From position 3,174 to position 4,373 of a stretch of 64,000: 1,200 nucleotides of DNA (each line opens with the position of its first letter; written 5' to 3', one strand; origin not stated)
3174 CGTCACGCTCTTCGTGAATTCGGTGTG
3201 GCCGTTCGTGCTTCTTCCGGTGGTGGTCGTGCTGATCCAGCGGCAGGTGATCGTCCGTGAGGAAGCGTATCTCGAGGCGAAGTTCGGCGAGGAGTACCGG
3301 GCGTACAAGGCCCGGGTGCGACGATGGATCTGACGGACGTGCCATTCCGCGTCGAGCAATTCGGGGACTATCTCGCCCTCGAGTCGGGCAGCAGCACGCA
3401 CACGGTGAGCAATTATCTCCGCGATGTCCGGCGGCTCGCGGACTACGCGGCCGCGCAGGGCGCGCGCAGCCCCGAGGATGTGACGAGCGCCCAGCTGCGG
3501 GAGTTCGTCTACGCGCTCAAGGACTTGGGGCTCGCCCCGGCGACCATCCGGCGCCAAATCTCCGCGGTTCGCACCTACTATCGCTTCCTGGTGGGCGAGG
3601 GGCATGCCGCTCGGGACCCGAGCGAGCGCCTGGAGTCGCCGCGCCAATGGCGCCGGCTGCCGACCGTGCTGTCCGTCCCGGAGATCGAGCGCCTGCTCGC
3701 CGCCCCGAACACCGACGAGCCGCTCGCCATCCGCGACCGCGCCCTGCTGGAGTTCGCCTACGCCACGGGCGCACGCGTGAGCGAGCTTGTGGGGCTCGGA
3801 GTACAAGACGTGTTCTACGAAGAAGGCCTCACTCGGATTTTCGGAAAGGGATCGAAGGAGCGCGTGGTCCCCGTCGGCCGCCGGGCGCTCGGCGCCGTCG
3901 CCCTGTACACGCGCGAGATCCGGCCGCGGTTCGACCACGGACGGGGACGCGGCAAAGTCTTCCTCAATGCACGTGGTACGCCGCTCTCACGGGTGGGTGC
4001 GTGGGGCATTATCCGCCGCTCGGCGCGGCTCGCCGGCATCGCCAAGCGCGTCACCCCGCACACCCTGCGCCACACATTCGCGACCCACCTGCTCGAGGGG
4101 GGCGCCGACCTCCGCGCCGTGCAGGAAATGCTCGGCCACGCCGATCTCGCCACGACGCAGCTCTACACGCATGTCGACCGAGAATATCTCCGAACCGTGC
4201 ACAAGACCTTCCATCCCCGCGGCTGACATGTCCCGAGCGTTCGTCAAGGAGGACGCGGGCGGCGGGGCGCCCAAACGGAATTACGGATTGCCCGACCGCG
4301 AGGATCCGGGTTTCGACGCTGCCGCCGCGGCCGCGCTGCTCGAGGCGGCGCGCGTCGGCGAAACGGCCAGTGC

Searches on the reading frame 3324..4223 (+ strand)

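Call 19: search_protein_families(library=ncbifam, proteins=[window:3324-4223:+], max_evalue=1e-10)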
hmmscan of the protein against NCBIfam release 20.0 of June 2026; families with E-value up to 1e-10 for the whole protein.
seq(300 aa): 10 families
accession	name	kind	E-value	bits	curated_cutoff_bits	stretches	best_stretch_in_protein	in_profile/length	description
NF001399.0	PRK00283.1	subfamily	2.6e-103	345.4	279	1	9-300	8-299/300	tyrosine recombinase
TIGR02225.1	recomb_XerD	equivalog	1e-102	343.4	329.6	1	11-299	1-289/290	site-specific tyrosine recombinase XerD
TIGR02224.1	recomb_XerC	equivalog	2.7e-90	302.7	335.15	1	11-299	1-292/295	tyrosine recombinase XerC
NF002331.0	PRK01287.1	subfamily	1.5e-61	208.4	371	1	19-298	38-326/365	site-specific tyrosine recombinase XerC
NF040815.2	recomb_XerA_Arch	equivalog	4.4e-60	203.5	220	1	11-292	1-262/263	site-specific tyrosine recombinase/integron integrase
TIGR02249.1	integrase_gron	subfamily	1.7e-39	136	265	2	230-287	246-303/315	integron integrase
NF003462.0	PRK05084.1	equivalog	7.2e-27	94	267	1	136-290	195-350/360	tyrosine recombinase XerS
NF011946.0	PRK15417.1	equivalog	5.7e-25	88.2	435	1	230-285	261-316/337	integron integrase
NF007371.0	PRK09871.1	subfamily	8.4e-20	71.2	222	1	134-283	24-173/198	tyrosine-type DNA invertase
NF007370.0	PRK09870.1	subfamily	1.9e-16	60.3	221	1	116-284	13-179/200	tyrosine-type DNA invertase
